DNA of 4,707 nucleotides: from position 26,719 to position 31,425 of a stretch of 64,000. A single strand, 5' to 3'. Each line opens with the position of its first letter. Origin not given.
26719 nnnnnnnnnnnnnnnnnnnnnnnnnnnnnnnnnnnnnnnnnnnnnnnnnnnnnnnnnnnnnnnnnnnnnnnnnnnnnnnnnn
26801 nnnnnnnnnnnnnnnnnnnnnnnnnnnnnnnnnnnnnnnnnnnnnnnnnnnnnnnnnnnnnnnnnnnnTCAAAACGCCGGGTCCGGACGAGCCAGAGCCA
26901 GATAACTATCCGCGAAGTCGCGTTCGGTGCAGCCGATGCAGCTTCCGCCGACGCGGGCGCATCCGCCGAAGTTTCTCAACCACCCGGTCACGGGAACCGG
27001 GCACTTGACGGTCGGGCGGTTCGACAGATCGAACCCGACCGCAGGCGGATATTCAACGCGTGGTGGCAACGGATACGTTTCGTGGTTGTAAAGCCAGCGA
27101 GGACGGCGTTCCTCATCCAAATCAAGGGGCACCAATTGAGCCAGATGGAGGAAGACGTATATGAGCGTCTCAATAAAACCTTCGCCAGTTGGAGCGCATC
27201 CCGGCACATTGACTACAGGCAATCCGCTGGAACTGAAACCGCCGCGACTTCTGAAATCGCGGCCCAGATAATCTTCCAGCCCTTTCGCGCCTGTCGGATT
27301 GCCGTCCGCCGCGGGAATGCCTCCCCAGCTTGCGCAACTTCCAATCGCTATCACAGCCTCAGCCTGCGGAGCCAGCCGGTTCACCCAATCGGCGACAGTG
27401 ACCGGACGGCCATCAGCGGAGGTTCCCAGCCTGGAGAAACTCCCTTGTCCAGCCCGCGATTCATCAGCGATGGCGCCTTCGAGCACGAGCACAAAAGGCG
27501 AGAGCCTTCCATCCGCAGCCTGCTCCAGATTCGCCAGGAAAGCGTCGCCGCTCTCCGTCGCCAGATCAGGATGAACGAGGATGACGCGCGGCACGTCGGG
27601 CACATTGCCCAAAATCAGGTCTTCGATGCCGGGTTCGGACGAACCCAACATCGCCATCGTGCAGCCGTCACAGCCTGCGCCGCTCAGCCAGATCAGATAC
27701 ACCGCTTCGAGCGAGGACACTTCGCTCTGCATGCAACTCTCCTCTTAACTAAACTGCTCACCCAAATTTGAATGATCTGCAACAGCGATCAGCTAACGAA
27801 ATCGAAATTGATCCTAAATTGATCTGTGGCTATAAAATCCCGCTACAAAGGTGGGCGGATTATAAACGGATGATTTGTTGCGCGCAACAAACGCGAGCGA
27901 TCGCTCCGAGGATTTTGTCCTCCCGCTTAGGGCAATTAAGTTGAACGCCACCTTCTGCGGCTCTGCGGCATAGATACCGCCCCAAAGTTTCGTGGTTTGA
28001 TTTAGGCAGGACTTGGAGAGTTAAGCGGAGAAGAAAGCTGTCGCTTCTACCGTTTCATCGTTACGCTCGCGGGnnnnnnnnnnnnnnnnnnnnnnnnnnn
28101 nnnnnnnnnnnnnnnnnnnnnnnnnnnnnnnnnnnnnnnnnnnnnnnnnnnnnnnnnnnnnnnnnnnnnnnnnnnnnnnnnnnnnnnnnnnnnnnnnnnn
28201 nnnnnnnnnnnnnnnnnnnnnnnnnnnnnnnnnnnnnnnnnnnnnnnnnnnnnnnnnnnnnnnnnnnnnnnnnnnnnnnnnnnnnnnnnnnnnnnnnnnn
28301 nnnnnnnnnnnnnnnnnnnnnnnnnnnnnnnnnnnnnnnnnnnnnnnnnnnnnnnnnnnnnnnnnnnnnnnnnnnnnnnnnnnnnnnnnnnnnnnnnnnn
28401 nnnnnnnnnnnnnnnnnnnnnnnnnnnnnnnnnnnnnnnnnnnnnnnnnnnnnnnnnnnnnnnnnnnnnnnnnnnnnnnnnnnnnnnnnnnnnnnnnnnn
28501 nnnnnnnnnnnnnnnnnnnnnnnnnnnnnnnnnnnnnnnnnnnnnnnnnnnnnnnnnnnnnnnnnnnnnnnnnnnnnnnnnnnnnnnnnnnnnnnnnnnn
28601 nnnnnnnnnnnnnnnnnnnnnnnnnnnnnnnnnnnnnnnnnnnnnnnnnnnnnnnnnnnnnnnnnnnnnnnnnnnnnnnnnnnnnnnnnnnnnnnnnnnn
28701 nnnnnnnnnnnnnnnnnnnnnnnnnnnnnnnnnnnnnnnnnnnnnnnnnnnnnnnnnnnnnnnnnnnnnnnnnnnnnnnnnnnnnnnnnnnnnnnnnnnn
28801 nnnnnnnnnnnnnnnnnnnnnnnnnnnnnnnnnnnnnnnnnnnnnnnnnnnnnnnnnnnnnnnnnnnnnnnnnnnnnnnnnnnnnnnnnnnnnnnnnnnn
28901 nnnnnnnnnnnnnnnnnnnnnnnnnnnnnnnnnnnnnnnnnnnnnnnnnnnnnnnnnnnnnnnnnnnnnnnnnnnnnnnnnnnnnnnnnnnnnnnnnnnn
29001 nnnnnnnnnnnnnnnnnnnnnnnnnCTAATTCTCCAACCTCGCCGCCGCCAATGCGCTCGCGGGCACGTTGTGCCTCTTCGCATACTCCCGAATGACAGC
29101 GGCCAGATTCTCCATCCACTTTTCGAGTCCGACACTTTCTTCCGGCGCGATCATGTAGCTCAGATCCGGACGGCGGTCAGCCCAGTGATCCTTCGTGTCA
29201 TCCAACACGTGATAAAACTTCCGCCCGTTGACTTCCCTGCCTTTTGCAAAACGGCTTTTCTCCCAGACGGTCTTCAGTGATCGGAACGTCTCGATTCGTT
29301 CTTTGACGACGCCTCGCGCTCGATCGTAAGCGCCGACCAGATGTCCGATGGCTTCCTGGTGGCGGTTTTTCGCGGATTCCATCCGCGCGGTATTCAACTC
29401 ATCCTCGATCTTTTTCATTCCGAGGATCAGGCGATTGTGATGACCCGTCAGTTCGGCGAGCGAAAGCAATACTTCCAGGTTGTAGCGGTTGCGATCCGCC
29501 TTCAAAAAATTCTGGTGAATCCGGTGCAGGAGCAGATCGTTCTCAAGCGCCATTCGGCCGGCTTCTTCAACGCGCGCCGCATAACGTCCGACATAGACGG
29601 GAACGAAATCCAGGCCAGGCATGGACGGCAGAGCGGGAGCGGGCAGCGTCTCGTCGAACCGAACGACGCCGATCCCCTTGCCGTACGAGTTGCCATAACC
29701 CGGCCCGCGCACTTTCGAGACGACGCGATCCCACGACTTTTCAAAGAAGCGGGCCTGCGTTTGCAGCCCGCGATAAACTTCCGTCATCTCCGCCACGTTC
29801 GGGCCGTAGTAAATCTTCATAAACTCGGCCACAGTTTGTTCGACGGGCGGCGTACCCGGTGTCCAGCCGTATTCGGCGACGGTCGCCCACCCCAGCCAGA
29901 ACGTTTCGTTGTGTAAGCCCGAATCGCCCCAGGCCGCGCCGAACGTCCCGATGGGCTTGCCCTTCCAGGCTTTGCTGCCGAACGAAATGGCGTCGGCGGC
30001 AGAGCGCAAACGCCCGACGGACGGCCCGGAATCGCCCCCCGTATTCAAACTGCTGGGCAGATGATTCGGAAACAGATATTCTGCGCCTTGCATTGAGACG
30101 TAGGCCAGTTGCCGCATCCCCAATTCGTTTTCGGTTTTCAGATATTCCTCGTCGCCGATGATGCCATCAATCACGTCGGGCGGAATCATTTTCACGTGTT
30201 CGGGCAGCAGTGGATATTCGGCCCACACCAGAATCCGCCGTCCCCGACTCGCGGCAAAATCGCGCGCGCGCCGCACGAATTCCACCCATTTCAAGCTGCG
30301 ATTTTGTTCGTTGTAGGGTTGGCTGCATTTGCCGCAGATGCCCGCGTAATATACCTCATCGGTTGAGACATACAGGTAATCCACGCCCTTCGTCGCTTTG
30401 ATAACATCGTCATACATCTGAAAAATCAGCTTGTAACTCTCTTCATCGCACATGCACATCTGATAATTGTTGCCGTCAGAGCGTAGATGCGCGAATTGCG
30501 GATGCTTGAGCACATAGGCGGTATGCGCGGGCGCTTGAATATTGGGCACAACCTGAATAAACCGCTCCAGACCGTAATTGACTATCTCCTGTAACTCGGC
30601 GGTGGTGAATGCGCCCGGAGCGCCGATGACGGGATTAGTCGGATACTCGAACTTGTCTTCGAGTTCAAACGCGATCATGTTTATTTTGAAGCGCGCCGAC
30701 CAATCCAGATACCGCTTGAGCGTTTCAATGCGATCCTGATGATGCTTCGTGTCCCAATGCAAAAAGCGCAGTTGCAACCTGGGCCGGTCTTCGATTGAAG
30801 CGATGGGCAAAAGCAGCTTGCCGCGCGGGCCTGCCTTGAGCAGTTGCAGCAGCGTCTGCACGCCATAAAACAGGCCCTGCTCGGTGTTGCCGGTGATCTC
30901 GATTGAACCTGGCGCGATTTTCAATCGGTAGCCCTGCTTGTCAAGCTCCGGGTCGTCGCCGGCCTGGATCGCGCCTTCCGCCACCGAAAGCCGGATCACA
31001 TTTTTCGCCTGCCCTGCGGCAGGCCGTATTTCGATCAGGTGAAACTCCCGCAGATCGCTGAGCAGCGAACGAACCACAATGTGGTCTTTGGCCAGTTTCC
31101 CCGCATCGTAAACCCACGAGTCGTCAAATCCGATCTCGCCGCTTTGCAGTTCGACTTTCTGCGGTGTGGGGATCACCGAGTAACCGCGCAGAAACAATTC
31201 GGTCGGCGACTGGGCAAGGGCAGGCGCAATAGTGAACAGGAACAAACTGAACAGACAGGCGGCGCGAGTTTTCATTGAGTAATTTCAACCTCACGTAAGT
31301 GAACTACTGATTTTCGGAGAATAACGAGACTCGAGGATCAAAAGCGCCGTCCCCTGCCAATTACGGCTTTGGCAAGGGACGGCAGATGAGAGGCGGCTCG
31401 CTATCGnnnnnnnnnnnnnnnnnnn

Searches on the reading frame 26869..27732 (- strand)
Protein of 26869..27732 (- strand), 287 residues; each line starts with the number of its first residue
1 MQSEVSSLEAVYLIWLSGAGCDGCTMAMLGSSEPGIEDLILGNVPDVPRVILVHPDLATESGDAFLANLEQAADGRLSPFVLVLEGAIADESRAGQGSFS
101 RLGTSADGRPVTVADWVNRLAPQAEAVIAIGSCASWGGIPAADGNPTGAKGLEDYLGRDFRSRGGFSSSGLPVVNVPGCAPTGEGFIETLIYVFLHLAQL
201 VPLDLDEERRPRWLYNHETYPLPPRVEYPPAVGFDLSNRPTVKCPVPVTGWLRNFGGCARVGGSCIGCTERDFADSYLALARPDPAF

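Call 10: search_protein_families(library=pfam, proteins=[window:26869-27732:-])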
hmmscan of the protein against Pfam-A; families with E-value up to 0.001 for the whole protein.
window:26869-27732:- (287 aa): 2 families
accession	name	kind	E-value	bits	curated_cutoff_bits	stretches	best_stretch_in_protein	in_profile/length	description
PF01058.29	Oxidored_q6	-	2.9e-21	76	27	1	21-192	1-127/128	NADH ubiquinone oxidoreductase, 20 Kd subunit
PF14720.11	NiFe_hyd_SSU_C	-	2.4e-05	25.1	27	1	240-276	39-75/80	NiFe/NiFeSe hydrogenase small subunit C-terminal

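Call 26: search_protein_families(library=ncbifam, proteins=[window:26869-27732:-], max_evalue=0.00001)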
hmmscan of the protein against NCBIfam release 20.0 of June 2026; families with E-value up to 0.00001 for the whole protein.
window:26869-27732:- (287 aa): 3 families
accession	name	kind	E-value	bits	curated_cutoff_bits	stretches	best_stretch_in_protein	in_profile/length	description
NF045520.1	H2_NiFeSe_small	exception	2e-34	119.4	470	1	9-226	38-245/314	NiFeSe hydrogenase small subunit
TIGR00391.1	hydA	subfamily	4e-26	92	179.5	1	9-217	49-228/365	hydrogenase small subunit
NF007779.0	PRK10468.1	equivalog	1.2e-24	87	659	1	4-216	42-225/372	hydrogenase 2 small subunit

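Call 30: search_solved_structures(query=window:26869-27732:-, max_evalue=0.00001, show_alignments=2)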
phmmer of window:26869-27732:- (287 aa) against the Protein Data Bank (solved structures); distinct sequences matched with E-value up to 0.00001: 43.
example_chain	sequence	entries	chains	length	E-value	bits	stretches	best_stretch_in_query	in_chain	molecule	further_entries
5aa5_A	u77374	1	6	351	8.9e-68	232.2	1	6-281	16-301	NIFE-HYDROGENASE SMALL SUBUNIT, HOFK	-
1cc1_S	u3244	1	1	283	1.9e-28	103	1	12-276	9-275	HYDROGENASE (SMALL SUBUNIT)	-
4kl8_S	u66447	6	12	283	3.4e-28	102.2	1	12-276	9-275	Periplasmic [NiFeSe] hydrogenase small subunit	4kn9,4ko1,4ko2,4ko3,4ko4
7uur_D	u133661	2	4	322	4.2e-27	98.7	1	13-220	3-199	Hydrogenase-2, small subunit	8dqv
7utd_B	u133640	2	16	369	1.1e-26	97.3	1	13-220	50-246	Hydrogenase-2, small subunit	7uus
3ze6_A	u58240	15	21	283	7.9e-25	91.2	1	13-276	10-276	PERIPLASMIC [NIFESE] HYDROGENASE, SMALL SUBUNIT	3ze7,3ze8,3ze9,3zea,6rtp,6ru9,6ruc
2wpn_A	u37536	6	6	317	1.1e-24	90.7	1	13-276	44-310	PERIPLASMIC [NIFESE] HYDROGENASE, SMALL SUBUNIT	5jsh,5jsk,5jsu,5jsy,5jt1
8w6x_S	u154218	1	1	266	4e-23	85.6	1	13-276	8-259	Periplasmic [NiFe] hydrogenase small subunit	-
4u9h_S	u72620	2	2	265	4.1e-23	85.5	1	13-276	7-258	Periplasmic [NiFe] hydrogenase small subunit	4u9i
1h2r_S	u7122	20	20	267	4.2e-23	85.5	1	13-276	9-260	PROTEIN (PERIPLASMIC [NIFE] HYDROGENASE SMALL SUBUNIT) | Periplasmic [NiFe] hydrogenase small subunit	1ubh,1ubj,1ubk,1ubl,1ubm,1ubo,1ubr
1h2a_S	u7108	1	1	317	9.8e-23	84.3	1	13-276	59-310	HYDROGENASE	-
5xvb_S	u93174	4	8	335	5.1e-21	78.7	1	5-217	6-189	[NiFe]-hydrogenase 2 small subunit | Hydrogenase-2 small chain | NiFe hydrogenase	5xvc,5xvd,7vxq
6en9_S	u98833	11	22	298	1.7e-19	73.7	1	7-217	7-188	Hydrogenase-2 small chain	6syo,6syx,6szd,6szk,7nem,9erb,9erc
6ehq_S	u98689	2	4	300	1.7e-19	73.7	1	7-217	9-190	Hydrogenase-2 small chain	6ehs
6gam_S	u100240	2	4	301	1.8e-19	73.6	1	7-217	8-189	Hydrogenase-2 small chain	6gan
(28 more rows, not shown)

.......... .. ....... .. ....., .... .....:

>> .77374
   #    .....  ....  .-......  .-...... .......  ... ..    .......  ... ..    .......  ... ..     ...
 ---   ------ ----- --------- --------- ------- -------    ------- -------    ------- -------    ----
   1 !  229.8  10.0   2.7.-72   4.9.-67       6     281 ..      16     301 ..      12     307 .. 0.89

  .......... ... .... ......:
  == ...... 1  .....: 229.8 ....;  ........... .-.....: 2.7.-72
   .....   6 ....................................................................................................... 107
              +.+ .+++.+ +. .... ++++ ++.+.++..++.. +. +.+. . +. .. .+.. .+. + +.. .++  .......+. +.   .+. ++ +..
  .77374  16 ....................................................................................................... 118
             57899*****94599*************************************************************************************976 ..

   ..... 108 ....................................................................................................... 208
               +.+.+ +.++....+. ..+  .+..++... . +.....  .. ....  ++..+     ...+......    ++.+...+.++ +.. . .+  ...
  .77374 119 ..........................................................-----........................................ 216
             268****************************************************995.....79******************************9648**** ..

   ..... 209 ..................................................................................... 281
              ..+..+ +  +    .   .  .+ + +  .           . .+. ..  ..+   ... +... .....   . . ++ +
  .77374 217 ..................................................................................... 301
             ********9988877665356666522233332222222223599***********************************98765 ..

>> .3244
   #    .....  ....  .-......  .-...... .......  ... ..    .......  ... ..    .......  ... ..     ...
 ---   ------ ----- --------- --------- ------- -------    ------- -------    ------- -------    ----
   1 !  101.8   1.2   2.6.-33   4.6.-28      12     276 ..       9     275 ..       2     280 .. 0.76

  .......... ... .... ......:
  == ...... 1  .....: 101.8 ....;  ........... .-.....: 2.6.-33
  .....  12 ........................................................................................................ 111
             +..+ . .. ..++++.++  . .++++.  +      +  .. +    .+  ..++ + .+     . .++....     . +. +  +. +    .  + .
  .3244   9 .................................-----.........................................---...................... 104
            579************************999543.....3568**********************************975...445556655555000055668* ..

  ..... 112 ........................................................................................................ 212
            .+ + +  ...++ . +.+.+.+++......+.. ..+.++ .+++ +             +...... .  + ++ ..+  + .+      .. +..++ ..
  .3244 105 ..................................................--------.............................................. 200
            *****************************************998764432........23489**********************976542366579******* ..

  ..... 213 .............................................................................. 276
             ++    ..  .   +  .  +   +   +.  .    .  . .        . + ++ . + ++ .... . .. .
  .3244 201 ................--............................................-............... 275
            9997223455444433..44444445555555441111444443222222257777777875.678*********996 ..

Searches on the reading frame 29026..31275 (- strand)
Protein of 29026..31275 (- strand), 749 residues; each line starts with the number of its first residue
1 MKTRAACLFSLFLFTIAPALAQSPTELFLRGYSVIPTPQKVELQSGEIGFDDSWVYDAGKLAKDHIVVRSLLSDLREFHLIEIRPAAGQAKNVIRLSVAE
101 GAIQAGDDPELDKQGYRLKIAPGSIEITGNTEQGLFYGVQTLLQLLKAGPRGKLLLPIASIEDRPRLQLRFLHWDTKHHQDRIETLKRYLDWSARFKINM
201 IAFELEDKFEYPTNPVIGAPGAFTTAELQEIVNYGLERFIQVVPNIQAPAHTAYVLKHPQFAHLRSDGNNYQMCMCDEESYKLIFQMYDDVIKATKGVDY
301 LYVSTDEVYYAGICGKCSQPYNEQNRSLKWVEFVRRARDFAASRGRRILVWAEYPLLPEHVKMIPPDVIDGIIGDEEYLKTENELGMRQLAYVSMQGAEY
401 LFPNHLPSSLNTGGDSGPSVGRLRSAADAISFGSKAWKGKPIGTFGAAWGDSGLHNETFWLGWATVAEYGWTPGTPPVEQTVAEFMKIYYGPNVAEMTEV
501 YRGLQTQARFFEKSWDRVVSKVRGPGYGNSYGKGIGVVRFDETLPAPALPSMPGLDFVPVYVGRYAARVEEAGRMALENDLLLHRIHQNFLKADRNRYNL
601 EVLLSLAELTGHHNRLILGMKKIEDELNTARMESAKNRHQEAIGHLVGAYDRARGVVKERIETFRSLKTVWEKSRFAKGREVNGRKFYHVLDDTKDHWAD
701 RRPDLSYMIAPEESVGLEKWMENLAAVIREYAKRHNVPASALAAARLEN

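Call 10: search_protein_families(library=pfam, proteins=[window:29026-31275:-])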
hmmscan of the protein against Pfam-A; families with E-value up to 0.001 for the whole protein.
window:29026-31275:- (749 aa): 3 families
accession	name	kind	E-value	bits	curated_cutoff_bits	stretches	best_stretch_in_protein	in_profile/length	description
PF02838.20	Glyco_hydro_20b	-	9.2e-22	78.5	26.1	1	32-163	2-123/124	Glycosyl hydrolase family 20, domain 2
PF00728.28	Glyco_hydro_20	-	6.6e-13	49.2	22.3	1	220-354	72-222/348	Glycosyl hydrolase family 20, catalytic domain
PF16126.11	DUF4838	-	0.00095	18.8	26.6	0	161-325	23-146/325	Domain of unknown function (DUF4838)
